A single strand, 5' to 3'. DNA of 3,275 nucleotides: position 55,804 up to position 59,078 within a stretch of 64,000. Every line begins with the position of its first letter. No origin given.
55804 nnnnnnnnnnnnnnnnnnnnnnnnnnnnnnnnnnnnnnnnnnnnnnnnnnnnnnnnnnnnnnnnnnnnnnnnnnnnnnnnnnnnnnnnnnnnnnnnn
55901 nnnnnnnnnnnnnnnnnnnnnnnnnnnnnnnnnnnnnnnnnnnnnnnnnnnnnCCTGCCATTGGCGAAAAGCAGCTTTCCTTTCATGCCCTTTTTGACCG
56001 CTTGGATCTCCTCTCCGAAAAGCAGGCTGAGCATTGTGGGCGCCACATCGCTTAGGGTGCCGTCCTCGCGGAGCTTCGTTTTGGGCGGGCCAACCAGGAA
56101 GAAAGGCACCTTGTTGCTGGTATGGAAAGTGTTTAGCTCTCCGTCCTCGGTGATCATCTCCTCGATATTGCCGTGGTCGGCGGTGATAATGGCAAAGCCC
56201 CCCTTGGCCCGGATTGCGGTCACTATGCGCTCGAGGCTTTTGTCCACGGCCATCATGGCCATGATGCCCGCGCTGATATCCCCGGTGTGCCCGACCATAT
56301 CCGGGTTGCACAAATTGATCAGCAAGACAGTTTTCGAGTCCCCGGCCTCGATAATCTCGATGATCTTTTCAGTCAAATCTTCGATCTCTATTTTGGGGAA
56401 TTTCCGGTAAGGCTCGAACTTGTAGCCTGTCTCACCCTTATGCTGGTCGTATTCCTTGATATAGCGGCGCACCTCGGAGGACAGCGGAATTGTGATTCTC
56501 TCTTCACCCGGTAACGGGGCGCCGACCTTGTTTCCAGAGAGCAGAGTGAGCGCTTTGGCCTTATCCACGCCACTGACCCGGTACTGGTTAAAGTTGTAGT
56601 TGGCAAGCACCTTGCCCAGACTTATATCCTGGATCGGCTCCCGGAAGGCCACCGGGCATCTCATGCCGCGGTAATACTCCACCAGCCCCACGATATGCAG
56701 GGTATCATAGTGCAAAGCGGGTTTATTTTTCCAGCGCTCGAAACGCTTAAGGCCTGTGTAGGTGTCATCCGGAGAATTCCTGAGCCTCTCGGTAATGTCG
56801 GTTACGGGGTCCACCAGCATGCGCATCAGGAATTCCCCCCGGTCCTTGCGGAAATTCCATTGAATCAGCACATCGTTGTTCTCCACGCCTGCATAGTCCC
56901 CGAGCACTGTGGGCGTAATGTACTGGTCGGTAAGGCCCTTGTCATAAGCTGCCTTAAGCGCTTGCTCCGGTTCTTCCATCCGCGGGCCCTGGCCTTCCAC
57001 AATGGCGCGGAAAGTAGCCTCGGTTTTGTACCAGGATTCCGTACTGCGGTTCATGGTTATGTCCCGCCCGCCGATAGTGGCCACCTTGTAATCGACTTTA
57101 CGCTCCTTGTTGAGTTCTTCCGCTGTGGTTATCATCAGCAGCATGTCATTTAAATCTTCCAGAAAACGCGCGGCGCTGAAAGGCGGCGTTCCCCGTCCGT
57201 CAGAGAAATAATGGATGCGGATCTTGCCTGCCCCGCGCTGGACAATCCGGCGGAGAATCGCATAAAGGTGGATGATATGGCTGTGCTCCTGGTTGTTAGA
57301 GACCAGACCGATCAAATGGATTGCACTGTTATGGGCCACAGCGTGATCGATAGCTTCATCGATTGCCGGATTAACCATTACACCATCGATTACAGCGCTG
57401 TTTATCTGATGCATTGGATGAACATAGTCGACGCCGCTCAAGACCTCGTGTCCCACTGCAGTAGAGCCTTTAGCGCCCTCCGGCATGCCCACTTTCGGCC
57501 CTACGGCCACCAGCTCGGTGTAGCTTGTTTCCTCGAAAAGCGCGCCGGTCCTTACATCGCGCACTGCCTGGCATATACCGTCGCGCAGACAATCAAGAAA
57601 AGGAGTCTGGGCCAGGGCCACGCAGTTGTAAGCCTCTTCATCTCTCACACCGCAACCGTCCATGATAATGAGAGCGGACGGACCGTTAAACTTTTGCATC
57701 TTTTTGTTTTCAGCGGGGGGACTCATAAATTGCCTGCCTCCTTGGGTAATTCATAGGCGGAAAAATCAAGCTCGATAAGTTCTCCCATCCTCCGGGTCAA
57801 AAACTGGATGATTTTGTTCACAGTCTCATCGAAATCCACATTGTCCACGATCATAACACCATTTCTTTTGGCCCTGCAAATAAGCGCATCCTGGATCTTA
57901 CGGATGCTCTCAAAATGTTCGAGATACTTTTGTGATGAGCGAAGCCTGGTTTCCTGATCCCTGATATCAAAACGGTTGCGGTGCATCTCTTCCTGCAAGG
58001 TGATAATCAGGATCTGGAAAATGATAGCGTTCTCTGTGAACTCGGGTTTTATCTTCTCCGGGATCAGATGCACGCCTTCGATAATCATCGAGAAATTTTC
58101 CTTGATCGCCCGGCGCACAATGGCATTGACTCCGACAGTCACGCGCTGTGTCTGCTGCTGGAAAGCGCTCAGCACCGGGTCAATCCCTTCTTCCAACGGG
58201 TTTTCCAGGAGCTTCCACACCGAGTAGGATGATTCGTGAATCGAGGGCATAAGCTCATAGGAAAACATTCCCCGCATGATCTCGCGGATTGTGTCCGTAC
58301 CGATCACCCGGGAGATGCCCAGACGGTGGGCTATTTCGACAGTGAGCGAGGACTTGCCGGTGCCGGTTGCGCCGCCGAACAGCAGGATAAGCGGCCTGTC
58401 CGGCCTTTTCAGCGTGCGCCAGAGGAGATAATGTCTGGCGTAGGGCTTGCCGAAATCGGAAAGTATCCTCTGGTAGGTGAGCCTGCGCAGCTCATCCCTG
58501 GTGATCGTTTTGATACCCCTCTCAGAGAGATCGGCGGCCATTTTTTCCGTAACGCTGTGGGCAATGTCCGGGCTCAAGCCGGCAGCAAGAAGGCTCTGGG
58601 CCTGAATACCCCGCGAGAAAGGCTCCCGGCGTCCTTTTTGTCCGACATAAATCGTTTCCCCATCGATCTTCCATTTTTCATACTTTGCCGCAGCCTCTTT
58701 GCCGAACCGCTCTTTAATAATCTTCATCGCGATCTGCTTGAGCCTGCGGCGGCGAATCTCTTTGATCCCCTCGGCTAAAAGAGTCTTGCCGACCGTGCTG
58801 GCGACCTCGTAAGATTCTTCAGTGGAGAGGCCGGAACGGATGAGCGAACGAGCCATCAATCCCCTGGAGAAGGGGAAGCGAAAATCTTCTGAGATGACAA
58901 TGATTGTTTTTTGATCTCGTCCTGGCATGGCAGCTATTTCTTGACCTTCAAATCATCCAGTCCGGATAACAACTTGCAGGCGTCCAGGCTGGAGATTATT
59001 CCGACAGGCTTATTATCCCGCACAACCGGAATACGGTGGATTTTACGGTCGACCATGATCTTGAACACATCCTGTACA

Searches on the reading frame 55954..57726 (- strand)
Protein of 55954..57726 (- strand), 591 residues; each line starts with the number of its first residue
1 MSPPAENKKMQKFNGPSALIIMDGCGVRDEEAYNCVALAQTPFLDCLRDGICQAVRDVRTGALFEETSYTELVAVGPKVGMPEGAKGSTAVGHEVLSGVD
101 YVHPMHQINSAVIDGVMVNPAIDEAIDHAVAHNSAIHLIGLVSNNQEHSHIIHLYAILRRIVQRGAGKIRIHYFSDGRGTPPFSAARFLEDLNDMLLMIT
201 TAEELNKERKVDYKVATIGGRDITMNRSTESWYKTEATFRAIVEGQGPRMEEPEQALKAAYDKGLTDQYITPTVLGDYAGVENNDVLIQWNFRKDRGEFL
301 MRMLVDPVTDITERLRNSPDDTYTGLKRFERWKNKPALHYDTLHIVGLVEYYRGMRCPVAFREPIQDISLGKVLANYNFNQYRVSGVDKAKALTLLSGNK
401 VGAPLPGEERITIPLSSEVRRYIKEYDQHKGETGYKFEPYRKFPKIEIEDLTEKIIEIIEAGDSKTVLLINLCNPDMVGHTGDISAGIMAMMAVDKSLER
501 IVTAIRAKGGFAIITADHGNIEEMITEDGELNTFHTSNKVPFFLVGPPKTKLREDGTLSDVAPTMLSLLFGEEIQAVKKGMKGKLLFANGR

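Call 67: search_protein_families(library=pfam, proteins=[window:55954-57726:-], max_evalue=0.001)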
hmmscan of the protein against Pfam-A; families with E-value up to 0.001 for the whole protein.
window:55954-57726:- (591 aa): 2 families
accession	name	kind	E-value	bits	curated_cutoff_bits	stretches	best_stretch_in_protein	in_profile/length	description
PF06415.18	iPGM_N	-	6.5e-45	153.7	27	1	109-328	2-214/217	BPG-independent PGAM N-terminus (iPGM_N)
PF01676.23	Metalloenzyme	-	3.4e-43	148.4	24.3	1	17-569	3-248/252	Metalloenzyme superfamily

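Call 69: find_homologous_proteins(query=window:55954-57726:-, max_evalue=1e-30)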
Query window:55954-57726:- (591 aa): 1661 proteins with E <= 1e-30 among 8000 candidates; the best 120 are listed.
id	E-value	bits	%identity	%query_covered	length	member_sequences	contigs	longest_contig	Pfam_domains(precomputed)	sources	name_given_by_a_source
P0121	0.0e+0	1351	100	100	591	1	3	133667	PF06415.19,PF01676.24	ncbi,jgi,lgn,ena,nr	ncbi:MAG TPA: hypothetical protein VM123_13115 [archaeon]|nr:hypothetical protein [archaeon]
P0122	0.0e+0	1126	82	100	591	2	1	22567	PF06415.19,PF01676.24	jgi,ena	jgi:2,3-bisphosphoglycerate-independent phosphoglycerate mutase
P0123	0.0e+0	1081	79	100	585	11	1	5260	PF06415.19,PF01676.24,PF00884.29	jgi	-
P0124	0.0e+0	1075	78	100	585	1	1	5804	PF06415.19,PF01676.24,PF00884.29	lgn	-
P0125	0.0e+0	1072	77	100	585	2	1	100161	PF06415.19,PF01676.24,PF00884.29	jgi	-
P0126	0.0e+0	1072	78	100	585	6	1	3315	PF06415.19,PF00245.26,PF01676.24,PF00884.29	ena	-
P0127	0.0e+0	1067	77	100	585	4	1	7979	PF06415.19,PF01676.24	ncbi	-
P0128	0.0e+0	1050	76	100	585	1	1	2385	PF06415.19,PF01676.24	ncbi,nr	ncbi:MAG: hypothetical protein U9N45_05940 [Gemmatimonadota bacterium]|nr:hypothetical protein [Gemm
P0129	0.0e+0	1048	77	100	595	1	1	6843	PF06415.19,PF01676.24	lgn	-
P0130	0.0e+0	1043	77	100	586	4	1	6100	PF06415.19,PF01676.24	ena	-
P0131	0.0e+0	1040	77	98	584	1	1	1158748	PF06415.19,PF01676.24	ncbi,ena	-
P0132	0.0e+0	1031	77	97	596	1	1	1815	PF06415.19,PF01676.24,PF00884.29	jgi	jgi:2,3-bisphosphoglycerate-independent phosphoglycerate mutase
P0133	0.0e+0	1030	75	100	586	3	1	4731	PF06415.19,PF01676.24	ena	-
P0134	0.0e+0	1029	76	98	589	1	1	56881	PF06415.19,PF01676.24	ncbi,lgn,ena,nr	ncbi:MAG: hypothetical protein FVQ81_10020 [Candidatus Glassbacteria bacterium]|nr:hypothetical prot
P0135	0.0e+0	1026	75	99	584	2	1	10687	PF06415.19,PF01676.24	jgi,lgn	-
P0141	1.1e-297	1007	75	98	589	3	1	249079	PF06415.19,PF01676.24,PF00884.29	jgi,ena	jgi:2,3-bisphosphoglycerate-independent phosphoglycerate mutase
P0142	4.1e-297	1005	74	99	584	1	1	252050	PF06415.19,PF01676.24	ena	-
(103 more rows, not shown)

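Call 70: find_encoding_contigs(protein=P0122, flank=10000, max_places=2)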
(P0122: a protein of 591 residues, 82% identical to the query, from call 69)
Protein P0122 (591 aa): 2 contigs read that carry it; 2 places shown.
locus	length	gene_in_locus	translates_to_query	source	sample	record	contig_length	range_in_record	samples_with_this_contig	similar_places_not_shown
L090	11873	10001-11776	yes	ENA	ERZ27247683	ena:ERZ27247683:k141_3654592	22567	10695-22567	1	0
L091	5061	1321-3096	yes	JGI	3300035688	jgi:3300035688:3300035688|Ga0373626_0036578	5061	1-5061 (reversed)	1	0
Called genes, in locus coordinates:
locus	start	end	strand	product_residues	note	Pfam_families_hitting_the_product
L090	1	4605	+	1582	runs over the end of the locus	PF13191:AAA_16, PF13432:TPR_16 (faint), PF08631:SPO22 (faint), PF00515:TPR_1 (faint), PF07719:TPR_2 (faint), PF13176:TPR_7 (faint), PF13181:TPR_8 (faint), PF13424:TPR_12, +4 more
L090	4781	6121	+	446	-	PF00696:AA_kinase, PF01842:ACT, PF13840:ACT_7, PF22468:ACT_9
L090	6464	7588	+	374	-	PF01408:GFO_IDH_MocA (weak)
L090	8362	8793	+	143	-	PF00571:CBS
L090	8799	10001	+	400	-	PF03477:ATP-cone (weak), PF13238:AAA_18 (faint)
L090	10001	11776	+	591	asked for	PF01676:Metalloenzyme, PF06415:iPGM_N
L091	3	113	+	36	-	?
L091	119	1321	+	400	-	PF03477:ATP-cone (weak), PF13238:AAA_18 (faint)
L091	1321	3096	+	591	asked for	PF01676:Metalloenzyme, PF06415:iPGM_N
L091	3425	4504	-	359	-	PF13304:AAA_21 (weak), PF02463:SMC_N (weak)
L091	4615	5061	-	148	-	?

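Call 71: find_encoding_contigs(protein=P0125, flank=10000, max_places=1)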
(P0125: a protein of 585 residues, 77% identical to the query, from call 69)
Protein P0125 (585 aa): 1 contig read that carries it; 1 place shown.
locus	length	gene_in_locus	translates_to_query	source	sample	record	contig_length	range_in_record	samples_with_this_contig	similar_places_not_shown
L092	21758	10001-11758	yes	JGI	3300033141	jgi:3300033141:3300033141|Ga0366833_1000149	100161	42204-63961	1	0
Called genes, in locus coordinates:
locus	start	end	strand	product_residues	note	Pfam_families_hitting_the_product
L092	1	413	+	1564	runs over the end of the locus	PF07719:TPR_2 (faint), PF13374:TPR_10 (faint), PF13191:AAA_16, PF07721:TPR_4 (faint), PF13181:TPR_8 (faint), PF00515:TPR_1 (faint), PF13424:TPR_12, PF17874:TPR_MalT, +1 more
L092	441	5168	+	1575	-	PF13191:AAA_16, PF13176:TPR_7 (faint), PF07719:TPR_2 (faint), PF13181:TPR_8 (faint), PF00515:TPR_1 (faint), PF07721:TPR_4 (faint), PF13424:TPR_12 (weak), PF13424:TPR_12, +6 more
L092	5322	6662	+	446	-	PF00696:AA_kinase, PF13840:ACT_7, PF01842:ACT, PF22468:ACT_9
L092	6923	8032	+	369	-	PF01408:GFO_IDH_MocA (weak)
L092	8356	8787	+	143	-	PF00571:CBS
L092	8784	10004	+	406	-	PF03477:ATP-cone, PF13671:AAA_33 (weak)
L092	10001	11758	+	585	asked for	PF01676:Metalloenzyme, PF06415:iPGM_N, PF00884:Sulfatase (weak)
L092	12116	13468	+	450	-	PF01408:GFO_IDH_MocA, PF02894:GFO_IDH_MocA_C, PF22725:GFO_IDH_MocA_C3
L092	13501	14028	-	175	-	-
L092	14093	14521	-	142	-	-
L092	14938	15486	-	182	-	PF01558:POR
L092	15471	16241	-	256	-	PF02775:TPP_enzyme_C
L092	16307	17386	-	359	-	PF01855:POR_N, PF02780:Transketolase_C (weak), PF17147:PFOR_II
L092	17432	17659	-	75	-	PF12797:Fer4_2 (faint), PF12837:Fer4_6 (weak), PF13237:Fer4_10, PF00037:Fer4 (weak), PF14697:Fer4_21, PF12838:Fer4_7, PF13187:Fer4_9 (weak), PF00037:Fer4 (weak), +4 more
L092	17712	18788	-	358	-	PF00871:Acetate_kinase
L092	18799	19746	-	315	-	PF01515:PTA_PTB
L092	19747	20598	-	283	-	PF01978:TrmB, PF11495:TrmB_EBD_N (weak)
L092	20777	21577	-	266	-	PF00809:Pterin_bind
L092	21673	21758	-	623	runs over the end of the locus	PF00111:Fer2, PF17651:Raco_middle, PF14574:RACo_C_ter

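Call 72: find_encoding_contigs(protein=P0131, flank=10000, max_places=1)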
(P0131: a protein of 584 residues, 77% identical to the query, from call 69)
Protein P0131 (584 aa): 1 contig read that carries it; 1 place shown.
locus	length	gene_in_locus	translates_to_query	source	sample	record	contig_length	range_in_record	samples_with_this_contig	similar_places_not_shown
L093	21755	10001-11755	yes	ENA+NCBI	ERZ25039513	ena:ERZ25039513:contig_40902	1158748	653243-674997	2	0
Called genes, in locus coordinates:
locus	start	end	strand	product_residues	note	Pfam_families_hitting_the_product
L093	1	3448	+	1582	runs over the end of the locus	PF13176:TPR_7 (faint), PF13191:AAA_16, PF13374:TPR_10 (faint), PF00515:TPR_1 (faint), PF07719:TPR_2 (faint), PF13181:TPR_8 (faint), PF13414:TPR_11 (faint), PF13424:TPR_12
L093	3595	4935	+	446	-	PF00696:AA_kinase, PF13840:ACT_7, PF01842:ACT, PF22468:ACT_9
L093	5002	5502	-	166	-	PF05168:HEPN (weak)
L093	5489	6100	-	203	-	PF01909:NTP_transf_2 (weak), PF18765:Polbeta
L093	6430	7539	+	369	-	PF01408:GFO_IDH_MocA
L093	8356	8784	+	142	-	PF00571:CBS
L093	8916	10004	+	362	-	PF03477:ATP-cone (faint)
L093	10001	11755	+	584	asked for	PF01676:Metalloenzyme, PF06415:iPGM_N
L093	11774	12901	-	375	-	PF00404:Dockerin_1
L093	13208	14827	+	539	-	PF07940:Hepar_II_III_C (weak)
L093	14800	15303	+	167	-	-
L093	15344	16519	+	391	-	-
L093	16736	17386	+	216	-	-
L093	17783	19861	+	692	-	PF07940:Hepar_II_III_C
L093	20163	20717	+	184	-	-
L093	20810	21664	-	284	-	PF01978:TrmB, PF12802:MarR_2 (weak), PF11495:TrmB_EBD_N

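Call 78: find_encoding_contigs(protein=P0141, flank=10000, max_places=1)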
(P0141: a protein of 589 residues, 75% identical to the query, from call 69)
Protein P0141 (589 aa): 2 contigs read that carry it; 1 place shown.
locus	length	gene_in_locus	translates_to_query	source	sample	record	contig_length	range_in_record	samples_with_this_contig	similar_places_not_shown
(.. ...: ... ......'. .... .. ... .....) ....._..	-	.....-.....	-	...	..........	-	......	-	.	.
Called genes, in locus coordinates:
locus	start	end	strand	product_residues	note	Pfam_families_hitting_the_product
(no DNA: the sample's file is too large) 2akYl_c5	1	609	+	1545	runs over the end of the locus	PF13191:AAA_16, PF00515:TPR_1 (faint), PF07719:TPR_2 (faint), PF13176:TPR_7 (faint), PF13181:TPR_8 (faint), PF13374:TPR_10 (faint), PF13424:TPR_12, PF17874:TPR_MalT (weak)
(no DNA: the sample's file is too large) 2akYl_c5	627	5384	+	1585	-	PF13191:AAA_16, PF07719:TPR_2 (faint), PF00515:TPR_1 (faint), PF13176:TPR_7 (faint), PF13181:TPR_8 (faint), PF13432:TPR_16 (faint), PF17874:TPR_MalT (faint), PF13424:TPR_12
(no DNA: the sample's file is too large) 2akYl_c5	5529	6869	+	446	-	PF00696:AA_kinase, PF22629:ACT_AHAS_ss (faint), PF22468:ACT_9, PF13840:ACT_7, PF01842:ACT, PF22468:ACT_9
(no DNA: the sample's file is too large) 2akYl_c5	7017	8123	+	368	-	-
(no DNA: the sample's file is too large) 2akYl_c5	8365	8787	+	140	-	PF00571:CBS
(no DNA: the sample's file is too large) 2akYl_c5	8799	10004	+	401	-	PF03477:ATP-cone, PF13671:AAA_33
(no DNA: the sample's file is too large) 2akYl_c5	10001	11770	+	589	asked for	PF01676:Metalloenzyme, PF06415:iPGM_N, PF00884:Sulfatase (weak)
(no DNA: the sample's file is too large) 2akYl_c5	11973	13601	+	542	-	-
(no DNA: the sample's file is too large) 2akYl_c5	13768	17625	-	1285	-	PF08447:PAS_3, PF08447:PAS_3, PF13185:GAF_2, PF00989:PAS, PF08448:PAS_4, PF13188:PAS_8, PF13426:PAS_9, PF08447:PAS_3, +8 more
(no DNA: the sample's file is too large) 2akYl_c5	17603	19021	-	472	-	PF00989:PAS, PF08448:PAS_4 (weak), PF13188:PAS_8 (weak), PF08447:PAS_3, PF13426:PAS_9, PF08447:PAS_3, PF13426:PAS_9, PF08448:PAS_4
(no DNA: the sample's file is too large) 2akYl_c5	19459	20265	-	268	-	PF00809:Pterin_bind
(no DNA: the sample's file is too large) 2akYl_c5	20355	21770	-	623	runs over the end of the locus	PF00111:Fer2 (weak), PF17651:Raco_middle, PF14574:RACo_C_ter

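Call 79: find_encoding_contigs(protein=P0134, flank=10000, max_places=1)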
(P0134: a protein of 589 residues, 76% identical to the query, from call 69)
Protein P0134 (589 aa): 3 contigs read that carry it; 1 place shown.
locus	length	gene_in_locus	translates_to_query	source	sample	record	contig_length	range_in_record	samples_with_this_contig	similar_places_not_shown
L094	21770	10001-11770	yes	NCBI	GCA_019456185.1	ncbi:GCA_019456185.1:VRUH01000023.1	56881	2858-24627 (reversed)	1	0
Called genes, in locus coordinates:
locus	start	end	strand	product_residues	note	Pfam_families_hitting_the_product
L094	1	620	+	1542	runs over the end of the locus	PF13191:AAA_16, PF00515:TPR_1 (faint), PF07719:TPR_2 (faint), PF13181:TPR_8 (faint), PF13374:TPR_10 (faint), PF13424:TPR_12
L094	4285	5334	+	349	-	PF00515:TPR_1 (faint), PF07719:TPR_2 (faint), PF07721:TPR_4 (faint), PF13176:TPR_7 (faint), PF13181:TPR_8 (faint), PF13374:TPR_10 (faint), PF13424:TPR_12, PF13424:TPR_12, +4 more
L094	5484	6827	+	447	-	PF00696:AA_kinase, PF22468:ACT_9 (weak), PF13840:ACT_7, PF01842:ACT, PF22468:ACT_9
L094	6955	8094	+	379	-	PF01408:GFO_IDH_MocA (weak)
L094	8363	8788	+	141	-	PF00571:CBS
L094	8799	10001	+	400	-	PF03477:ATP-cone (weak), PF13671:AAA_33 (weak)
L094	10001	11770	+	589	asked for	PF01676:Metalloenzyme, PF06415:iPGM_N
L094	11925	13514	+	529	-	-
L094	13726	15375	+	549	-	-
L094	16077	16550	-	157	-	-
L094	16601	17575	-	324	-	PF03372:Exo_endo_phos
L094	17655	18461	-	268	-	PF00809:Pterin_bind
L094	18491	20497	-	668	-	PF00111:Fer2, PF17651:Raco_middle, PF14574:RACo_C_ter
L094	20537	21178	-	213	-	PF02607:B12-binding_2, PF02310:B12-binding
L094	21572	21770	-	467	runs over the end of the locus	PF00206:Lyase_1, PF10415:FumaraseC_C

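Call 80: find_encoding_contigs(protein=P0142, flank=10000, max_places=1)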
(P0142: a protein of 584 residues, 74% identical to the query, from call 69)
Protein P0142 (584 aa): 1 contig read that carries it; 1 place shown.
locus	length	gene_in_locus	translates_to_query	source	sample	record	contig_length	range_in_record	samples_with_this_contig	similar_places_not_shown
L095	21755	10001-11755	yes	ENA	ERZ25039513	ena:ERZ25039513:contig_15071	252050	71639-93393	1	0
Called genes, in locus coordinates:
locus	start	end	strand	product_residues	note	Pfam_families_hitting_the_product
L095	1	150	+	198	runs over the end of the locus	-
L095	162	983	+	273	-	-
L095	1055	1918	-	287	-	-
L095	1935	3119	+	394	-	PF13424:TPR_12 (faint)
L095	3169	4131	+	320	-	PF00515:TPR_1 (faint), PF07719:TPR_2 (faint), PF28559:TPR_SusR (faint), PF13181:TPR_8 (faint), PF13374:TPR_10 (faint), PF13424:TPR_12, PF17874:TPR_MalT (weak), PF13424:TPR_12, +2 more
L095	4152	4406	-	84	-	-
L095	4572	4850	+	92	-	-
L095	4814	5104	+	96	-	-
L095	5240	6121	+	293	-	PF00696:AA_kinase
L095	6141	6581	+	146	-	PF13840:ACT_7, PF22468:ACT_9, PF01842:ACT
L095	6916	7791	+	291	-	PF01408:GFO_IDH_MocA (faint)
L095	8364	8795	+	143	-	PF00571:CBS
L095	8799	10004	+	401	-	PF03477:ATP-cone (faint)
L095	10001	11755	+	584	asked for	PF01676:Metalloenzyme, PF06415:iPGM_N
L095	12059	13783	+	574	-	PF16586:DUF5060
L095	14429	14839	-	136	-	-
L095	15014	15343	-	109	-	-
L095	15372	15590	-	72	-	-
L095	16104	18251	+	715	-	-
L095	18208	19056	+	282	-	-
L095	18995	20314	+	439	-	PF07940:Hepar_II_III_C (weak)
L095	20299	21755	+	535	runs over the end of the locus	PF12228:DUF3604 (weak)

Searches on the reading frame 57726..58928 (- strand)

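Call 67: search_protein_families(library=pfam, proteins=[window:57726-58928:-], max_evalue=0.001)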
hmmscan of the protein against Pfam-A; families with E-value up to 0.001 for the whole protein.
window:57726-58928:- (401 aa): 5 families
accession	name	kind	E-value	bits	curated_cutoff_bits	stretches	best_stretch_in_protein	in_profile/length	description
PF03477.21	ATP-cone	-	1.5e-11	45.1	25.8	1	98-174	7-86/88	ATP cone domain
PF06414.18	Zeta_toxin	-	0.00015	21.7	22.3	0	174-219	11-59/199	Zeta toxin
PF13671.12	AAA_33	-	0.0002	22.1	27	1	182-326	2-121/143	AAA domain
PF13238.12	AAA_18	-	0.00026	21.9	29.4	0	184-331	3-119/128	AAA domain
PF13191.12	AAA_16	-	0.00035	21.5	32.6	0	177-289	22-144/167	AAA ATPase domain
